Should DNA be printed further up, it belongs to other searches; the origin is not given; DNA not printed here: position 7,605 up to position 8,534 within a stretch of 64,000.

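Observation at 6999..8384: Uncharacterised two-gene module, copy 1: 2x[4Fe-4S] ferredoxin-fusion protein plus Cys-rich MTHTLHR protein, heading a TctCBA-FAH operon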

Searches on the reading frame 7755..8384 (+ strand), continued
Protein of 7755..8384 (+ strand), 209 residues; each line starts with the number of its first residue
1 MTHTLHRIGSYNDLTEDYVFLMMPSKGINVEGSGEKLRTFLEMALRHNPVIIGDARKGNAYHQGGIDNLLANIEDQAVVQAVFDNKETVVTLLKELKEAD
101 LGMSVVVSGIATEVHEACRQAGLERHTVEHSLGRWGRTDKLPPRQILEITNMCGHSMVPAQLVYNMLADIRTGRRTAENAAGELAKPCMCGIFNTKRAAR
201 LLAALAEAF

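Call 52: find_encoding_contigs(protein=P0249, flank=8000, max_places=3)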
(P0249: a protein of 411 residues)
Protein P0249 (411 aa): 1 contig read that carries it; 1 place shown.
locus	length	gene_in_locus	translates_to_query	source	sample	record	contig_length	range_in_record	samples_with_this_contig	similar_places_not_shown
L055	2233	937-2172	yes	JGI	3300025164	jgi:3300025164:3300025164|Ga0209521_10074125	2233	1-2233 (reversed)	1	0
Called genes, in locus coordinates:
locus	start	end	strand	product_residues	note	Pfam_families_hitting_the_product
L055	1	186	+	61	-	?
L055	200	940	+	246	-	PF00037:Fer4, PF12797:Fer4_2 (faint), PF12837:Fer4_6 (weak), PF12838:Fer4_7, PF13187:Fer4_9 (weak), PF13237:Fer4_10 (weak), PF14697:Fer4_21 (weak)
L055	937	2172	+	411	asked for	PF13187:Fer4_9 (faint), PF12837:Fer4_6 (faint), PF12800:Fer4_4 (faint), PF13237:Fer4_10 (weak), PF13247:Fer4_11, PF12838:Fer4_7 (weak)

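Call 53: find_encoding_contigs(protein=P0382, flank=8000, max_places=3)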
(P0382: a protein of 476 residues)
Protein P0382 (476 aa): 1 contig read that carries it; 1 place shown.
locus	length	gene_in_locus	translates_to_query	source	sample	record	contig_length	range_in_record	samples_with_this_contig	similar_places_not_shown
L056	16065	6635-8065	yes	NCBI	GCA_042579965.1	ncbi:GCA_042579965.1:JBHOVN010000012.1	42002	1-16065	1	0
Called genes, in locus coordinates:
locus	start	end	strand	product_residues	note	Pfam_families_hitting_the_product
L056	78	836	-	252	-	PF00589:Phage_integrase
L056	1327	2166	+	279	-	PF02645:DegV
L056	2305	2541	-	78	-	-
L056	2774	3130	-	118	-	PF07883:Cupin_2 (faint)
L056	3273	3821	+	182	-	PF02283:CobU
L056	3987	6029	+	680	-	PF22745:Nlig-Ia, PF01653:DNA_ligase_aden, PF03120:OB_DNA_ligase, PF03119:DNA_ligase_ZBD, PF14520:HHH_5 (weak), PF12826:HHH_2, PF14520:HHH_5 (weak), PF00533:BRCT, +1 more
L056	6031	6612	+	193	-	PF01195:Pept_tRNA_hydro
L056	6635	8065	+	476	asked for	PF00037:Fer4 (faint), PF12797:Fer4_2 (faint), PF12837:Fer4_6 (faint), PF12838:Fer4_7 (weak), PF13187:Fer4_9 (weak), PF13237:Fer4_10 (weak), PF14697:Fer4_21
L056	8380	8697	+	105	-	-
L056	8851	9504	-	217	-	PF08668:HDOD (weak), PF13487:HD_5, PF01966:HD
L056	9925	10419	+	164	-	PF02481:DNA_processg_A, PF18306:LDcluster4, PF03641:Lysine_decarbox (weak)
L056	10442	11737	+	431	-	PF03952:Enolase_N, PF00113:Enolase_C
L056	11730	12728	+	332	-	PF00753:Lactamase_B, PF23023:Anti-Pycsar_Apyc1 (weak), PF19583:ODP (faint)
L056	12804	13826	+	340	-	PF06050:HGD-D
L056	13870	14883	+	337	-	PF00044:Gp_dh_N, PF02800:Gp_dh_C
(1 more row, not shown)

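Call 54: search_solved_structures(query=A1, max_evalue=10)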
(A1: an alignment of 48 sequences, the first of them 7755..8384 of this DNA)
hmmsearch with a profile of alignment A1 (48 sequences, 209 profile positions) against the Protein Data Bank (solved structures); distinct sequences matched with E-value up to 10: 3.
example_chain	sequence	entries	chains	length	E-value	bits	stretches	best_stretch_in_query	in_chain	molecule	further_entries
6bzf_A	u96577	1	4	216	0.77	12.7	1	69-116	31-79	Sporulation-specific protein 16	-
6bzg_A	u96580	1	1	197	0.78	12.7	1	70-116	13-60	Sporulation-specific protein 16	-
5xy3_V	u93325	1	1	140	1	12.3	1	112-151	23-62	60S ribosomal protein L23, putative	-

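Call 60: search_protein_families(library=pfam, proteins=[L007:1317-2096:+, L007:2109-3062:+, L007:3081-4370:+, L007:4346-4654:+, L007:4858-5742:+, L007:5783-6976:+, L007:13113-14057:+, L045:3756-4769:+, L045:4717-6189:+, L009:8746-9693:+], max_evalue=0.00001)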
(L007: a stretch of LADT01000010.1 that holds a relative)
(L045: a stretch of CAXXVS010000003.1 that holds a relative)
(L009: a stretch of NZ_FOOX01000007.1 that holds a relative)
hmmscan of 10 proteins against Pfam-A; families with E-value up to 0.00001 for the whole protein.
L007:1317-2096:+ (259 aa): 1 family
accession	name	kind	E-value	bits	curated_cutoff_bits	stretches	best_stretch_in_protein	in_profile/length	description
PF01012.27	ETF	-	9.7e-37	126.9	26.7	1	30-205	8-178/181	Electron transfer flavoprotein domain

L007:2109-3062:+ (317 aa): 2 families
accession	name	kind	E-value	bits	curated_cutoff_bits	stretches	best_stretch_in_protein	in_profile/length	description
PF00766.25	ETF_alpha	-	5.4e-30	103.7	27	1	191-272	1-81/81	Electron transfer flavoprotein FAD-binding domain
PF01012.27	ETF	-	2.9e-28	99.3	26.7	1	12-173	15-180/181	Electron transfer flavoprotein domain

L007:3081-4370:+ (429 aa): 8 families
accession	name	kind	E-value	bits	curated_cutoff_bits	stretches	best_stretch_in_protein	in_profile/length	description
PF01266.30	DAO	-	8.6e-15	55.5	27.9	2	109-329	150-352/353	FAD dependent oxidoreductase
PF01494.25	FAD_binding_3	-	1.7e-12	47.7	22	1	7-188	3-185/349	FAD binding domain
PF01946.23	Thi4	-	2.5e-11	43.7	26.2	1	7-53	19-66/235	Thi4 family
PF12831.13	FAD_oxidored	-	3.6e-08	33.5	27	1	7-175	1-158/416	FAD dependent oxidoreductase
PF07992.20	Pyr_redox_2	-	7.4e-08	32.6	26.1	0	6-101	1-92/291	Pyridine nucleotide-disulphide oxidoreductase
PF03486.20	HI0933_like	-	8.9e-08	32.3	50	1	7-165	2-167/244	HI0933-like protein Rossmann domain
PF21162.3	ETFQO_UQ-bd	-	1.5e-07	32.3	27.7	1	183-278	3-93/96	ETF-QO, ubiquinone-binding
PF13450.12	NAD_binding_8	-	4.3e-07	30.5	21.9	1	10-41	1-32/68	NAD(P)-binding Rossmann-like domain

L007:4346-4654:+ (102 aa): 0 families

L007:4858-5742:+ (294 aa): 2 families
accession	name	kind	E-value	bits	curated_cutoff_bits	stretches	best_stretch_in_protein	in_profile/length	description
PF02737.24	3HCDH_N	-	1.2e-65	221.2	22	1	12-190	1-179/180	3-hydroxyacyl-CoA dehydrogenase, NAD binding domain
PF00725.27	3HCDH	-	1.5e-36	125.2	22.1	1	193-289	1-97/97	3-hydroxyacyl-CoA dehydrogenase, C-terminal domain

L007:5783-6976:+ (397 aa): 3 families
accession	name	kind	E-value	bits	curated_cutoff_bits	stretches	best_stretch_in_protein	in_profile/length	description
PF00108.29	Thiolase_N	-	2.3e-103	345.5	26.4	1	10-267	1-259/260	Thiolase, N-terminal domain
PF02803.24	Thiolase_C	-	4.7e-51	172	27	1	276-397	2-123/123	Thiolase, C-terminal domain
PF00109.32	ketoacyl-synt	-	6.9e-07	29.6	20.8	1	83-126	163-206/252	Beta-ketoacyl synthase, N-terminal domain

L007:13113-14057:+ (314 aa): 3 families
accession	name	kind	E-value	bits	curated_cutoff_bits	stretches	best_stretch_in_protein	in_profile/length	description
PF03060.21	NMO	-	3.9e-72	243.9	28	2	78-298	103-329/331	Nitronate monooxygenase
PF00478.31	IMPDH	-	1e-10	41.6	25.6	1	2-195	24-240/345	IMP dehydrogenase / GMP reductase domain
PF05690.20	ThiG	-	2.3e-06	27.6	23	1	105-211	118-224/247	Thiazole biosynthesis protein ThiG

L045:3756-4769:+ (337 aa): 2 families
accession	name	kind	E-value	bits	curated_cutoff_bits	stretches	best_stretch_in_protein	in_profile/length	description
PF13593.11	SBF_like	-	3.6e-38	132.1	25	1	16-318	2-312/313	SBF-like CPA transporter family (DUF4137)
PF01758.21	SBF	-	2.3e-18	67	24.3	1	46-221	2-183/191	Sodium Bile acid symporter family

L045:4717-6189:+ (490 aa): 2 families
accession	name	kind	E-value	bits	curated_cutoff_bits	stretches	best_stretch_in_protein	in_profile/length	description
PF13660.11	DUF4147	-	9.6e-84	280.9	23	1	58-292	2-232/234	Domain of unknown function (DUF4147)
PF05161.18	MOFRL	-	2.1e-38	131.2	28.3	1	377-482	1-106/106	MOFRL family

L009:8746-9693:+ (315 aa): 1 family
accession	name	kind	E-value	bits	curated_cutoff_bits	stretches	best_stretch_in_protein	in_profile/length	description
PF05145.17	AbrB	-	2.5e-66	224.3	29.2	1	27-315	1-282/314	Transition state regulatory protein AbrB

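Call 61: search_protein_families(library=pfam, proteins=[L020:1787-3160:+, L020:3299-4666:+, L020:4680-5969:+, L026:1296-2765:+, L026:3016-4578:+, L026:4806-6743:+, L039:8961-10001:+, L039:10207-11139:+, L042:12110-13066:+, L024:3145-4308:+], max_evalue=0.00001)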
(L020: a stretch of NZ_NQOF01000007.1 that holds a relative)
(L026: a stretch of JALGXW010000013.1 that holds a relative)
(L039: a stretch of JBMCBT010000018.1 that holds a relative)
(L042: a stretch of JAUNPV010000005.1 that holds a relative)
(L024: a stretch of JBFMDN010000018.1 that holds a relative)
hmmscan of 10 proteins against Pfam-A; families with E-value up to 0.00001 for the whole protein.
L020:1787-3160:+ (457 aa): 3 families
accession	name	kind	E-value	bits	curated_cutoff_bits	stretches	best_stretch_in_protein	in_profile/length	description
PF02518.31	HATPase_c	-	5e-20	72.4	26.4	1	354-456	2-107/111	Histidine kinase-, DNA gyrase B-, and HSP90-like ATPase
PF00512.31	HisKA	-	5.8e-13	49.1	26.9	1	242-307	1-65/66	His Kinase A (phospho-acceptor) domain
PF00672.30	HAMP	-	4.7e-07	30.5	25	1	167-216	3-52/53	HAMP domain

L020:3299-4666:+ (455 aa): 1 family
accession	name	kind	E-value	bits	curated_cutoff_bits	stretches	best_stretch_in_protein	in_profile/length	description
PF02687.27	FtsX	-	2.3e-07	31.3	25.5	1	310-438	2-111/120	FtsX-like permease C-terminal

L020:4680-5969:+ (429 aa): 2 families
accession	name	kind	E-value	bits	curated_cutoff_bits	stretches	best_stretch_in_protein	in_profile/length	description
PF12704.14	MacB_PCD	-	1.3e-13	52.2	27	1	23-265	10-206/207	MacB-like periplasmic core domain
PF02687.27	FtsX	-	3.5e-11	43.7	25.5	1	299-419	2-118/120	FtsX-like permease C-terminal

L026:1296-2765:+ (489 aa): 1 family
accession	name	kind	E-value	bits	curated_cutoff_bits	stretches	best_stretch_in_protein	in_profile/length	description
PF00144.29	Beta-lactamase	-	2.8e-25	89.6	27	1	181-454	20-305/329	Beta-lactamase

L026:3016-4578:+ (520 aa): 6 families
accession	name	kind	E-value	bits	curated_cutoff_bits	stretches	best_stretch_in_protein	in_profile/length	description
PF00211.25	Guanylate_cyc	-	4.5e-19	69.2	21.9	1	333-503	8-174/183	Adenylate and Guanylate cyclase catalytic domain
PF16697.10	Yop-YscD_cpl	-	6.2e-14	52.5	33.2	1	6-96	2-86/94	Inner membrane component of T3SS, cytoplasmic domain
PF13185.12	GAF_2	-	1.4e-13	51.6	28.6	1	153-291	2-135/136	GAF domain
PF00498.31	FHA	-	4.2e-13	50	20.7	1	23-94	1-67/67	FHA domain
PF01590.32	GAF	-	6e-09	37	22.4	1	157-290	4-132/133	GAF domain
PF13492.12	GAF_3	-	7.8e-08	33.2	27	1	154-291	1-127/129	GAF domain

L026:4806-6743:+ (645 aa): 0 families

L039:8961-10001:+ (346 aa): 1 family
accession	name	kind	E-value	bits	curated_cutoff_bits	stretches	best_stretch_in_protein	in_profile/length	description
PF00701.28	DHDPS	-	1.6e-18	66.9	22.1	1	25-279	7-245/289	Dihydrodipicolinate synthetase family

L039:10207-11139:+ (310 aa): 1 family
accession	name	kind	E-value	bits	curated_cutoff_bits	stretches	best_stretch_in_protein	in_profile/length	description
PF03547.23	Mem_trans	-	3.4e-25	88.8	25.7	1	9-301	3-341/343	Membrane transport protein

L042:12110-13066:+ (318 aa): 1 family
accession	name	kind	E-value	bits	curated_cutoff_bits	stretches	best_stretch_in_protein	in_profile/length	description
PF03547.23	Mem_trans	-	3.9e-26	91.9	25.7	1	10-305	4-339/343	Membrane transport protein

L024:3145-4308:+ (387 aa): 1 family
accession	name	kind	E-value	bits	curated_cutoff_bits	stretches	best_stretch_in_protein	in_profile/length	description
PF02518.31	HATPase_c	-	2.2e-27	96.1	26.4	1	262-370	3-109/111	Histidine kinase-, DNA gyrase B-, and HSP90-like ATPase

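Call 65: find_homologous_proteins(query=P0382, max_evalue=0.00001)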
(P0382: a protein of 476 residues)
Query P0382 (476 aa): 24 proteins with E <= 0.00001 among 8000 candidates.
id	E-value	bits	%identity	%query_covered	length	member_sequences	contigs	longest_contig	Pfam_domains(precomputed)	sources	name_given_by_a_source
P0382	0.0e+0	1089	100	100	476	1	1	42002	PF14697.12,PF12797.13,PF12837.13,PF00037.33,PF12838.13,PF13237.12,PF13187.12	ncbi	ncbi:4Fe-4S dicluster domain-containing protein [Chloroflexota bacterium]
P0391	2.0e-281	952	87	100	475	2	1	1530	PF14697.12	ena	-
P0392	9.1e-222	755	69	99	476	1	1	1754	PF14697.12,PF12797.13,PF12837.13,PF00037.33,PF12838.13,PF13237.12,PF13187.12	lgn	-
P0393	1.5e-214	731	69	99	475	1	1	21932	PF14697.12,PF12797.13,PF12837.13,PF00037.33,PF13484.12,PF12838.13,PF13237.12,PF13183.12,PF13187.12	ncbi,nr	ncbi:MAG: 4Fe-4S binding protein [Chloroflexi bacterium]|nr:4Fe-4S binding protein [Chloroflexota ba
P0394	5.0e-203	693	66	99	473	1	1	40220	PF14697.12,PF12797.13,PF12837.13,PF00037.33,PF13484.12,PF12838.13,PF13237.12,PF13187.12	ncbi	ncbi:4Fe-4S binding protein [Chloroflexota bacterium]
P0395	2.9e-198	677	63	99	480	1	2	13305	PF14697.12,PF00037.33,PF13237.12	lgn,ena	-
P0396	1.2e-195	669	64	97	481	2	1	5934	PF14697.12,PF12797.13,PF12837.13,PF00037.33,PF12838.13,PF13237.12,PF13187.12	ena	-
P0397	7.5e-191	653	61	99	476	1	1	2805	PF14697.12,PF12797.13,PF12837.13,PF00037.33,PF12838.13,PF13237.12,PF13187.12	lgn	-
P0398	8.0e-181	620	57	99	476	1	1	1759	PF14697.12,PF12797.13,PF12837.13,PF00037.33,PF12838.13,PF13237.12,PF13187.12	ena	-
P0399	5.9e-180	617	57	100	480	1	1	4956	PF14697.12,PF12797.13,PF12837.13,PF00037.33,PF12838.13,PF13237.12,PF13187.12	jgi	jgi:ferredoxin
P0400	8.8e-163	560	53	99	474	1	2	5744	PF14697.12,PF12797.13,PF12837.13,PF00037.33,PF12838.13,PF13237.12,PF13187.12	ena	-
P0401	2.6e-161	556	53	99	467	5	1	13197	PF14697.12,PF12837.13,PF00037.33,PF12838.13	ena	-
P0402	6.4e-159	548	53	98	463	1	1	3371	PF12797.13,PF12837.13,PF00037.33,PF12838.13,PF13237.12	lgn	-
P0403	2.6e-158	546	52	99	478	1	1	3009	PF14697.12,PF12797.13,PF12837.13,PF00037.33,PF13484.12,PF12838.13,PF13237.12,PF13187.12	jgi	jgi:Pyruvate/2-oxoacid:ferredoxin oxidoreductase delta subunit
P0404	9.0e-158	544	52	99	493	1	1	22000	PF12837.13,PF00037.33,PF12838.13,PF13237.12,PF13187.12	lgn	-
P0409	4.5e-138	479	49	99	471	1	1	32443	PF14697.12,PF12797.13,PF12837.13,PF00037.33,PF13484.12,PF12838.13,PF25160.2,PF13237.12,PF13187.12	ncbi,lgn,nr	ncbi:MAG: 4Fe-4S binding protein [Chloroflexi bacterium]|nr:4Fe-4S binding protein [Chloroflexota ba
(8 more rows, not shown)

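Call 67: find_encoding_contigs(protein=P0394, flank=7000, max_places=1)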
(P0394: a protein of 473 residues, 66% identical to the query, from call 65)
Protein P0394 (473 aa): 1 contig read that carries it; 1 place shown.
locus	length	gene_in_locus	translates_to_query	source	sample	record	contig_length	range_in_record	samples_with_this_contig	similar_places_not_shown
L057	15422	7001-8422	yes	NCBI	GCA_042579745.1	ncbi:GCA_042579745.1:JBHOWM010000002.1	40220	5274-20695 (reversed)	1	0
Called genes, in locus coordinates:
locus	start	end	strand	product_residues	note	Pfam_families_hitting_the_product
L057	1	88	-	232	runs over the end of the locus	PF00072:Response_reg, PF00196:GerE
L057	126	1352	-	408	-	PF03916:NrfD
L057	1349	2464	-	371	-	PF10518:TAT_signal (weak), PF13187:Fer4_9 (faint), PF13237:Fer4_10 (faint), PF00037:Fer4 (faint), PF12838:Fer4_7 (faint), PF13247:Fer4_11, PF12797:Fer4_2 (weak), PF12837:Fer4_6 (weak), +1 more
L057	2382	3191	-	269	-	PF28260:DVU_0533, PF14522:Cytochrome_C7 (faint)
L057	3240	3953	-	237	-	PF00072:Response_reg, PF00196:GerE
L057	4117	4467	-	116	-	PF12840:HTH_20 (faint), PF01022:HTH_5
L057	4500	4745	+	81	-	PF02826:2-Hacid_dh_C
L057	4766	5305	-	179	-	PF00075:RNase_H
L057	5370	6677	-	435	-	PF07690:MFS_1, PF12832:MFS_1_like, PF07690:MFS_1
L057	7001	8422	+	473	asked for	PF12838:Fer4_7, PF00037:Fer4 (faint), PF12797:Fer4_2 (faint), PF12837:Fer4_6 (faint), PF13187:Fer4_9 (weak), PF13237:Fer4_10 (weak), PF13484:Fer4_16 (faint), PF14697:Fer4_21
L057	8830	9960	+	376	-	PF06050:HGD-D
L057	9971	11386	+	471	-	PF06050:HGD-D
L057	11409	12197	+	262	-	PF01869:BcrAD_BadFG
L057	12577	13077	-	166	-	PF10604:Polyketide_cyc2, PF08327:AHSA1 (weak)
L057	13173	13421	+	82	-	-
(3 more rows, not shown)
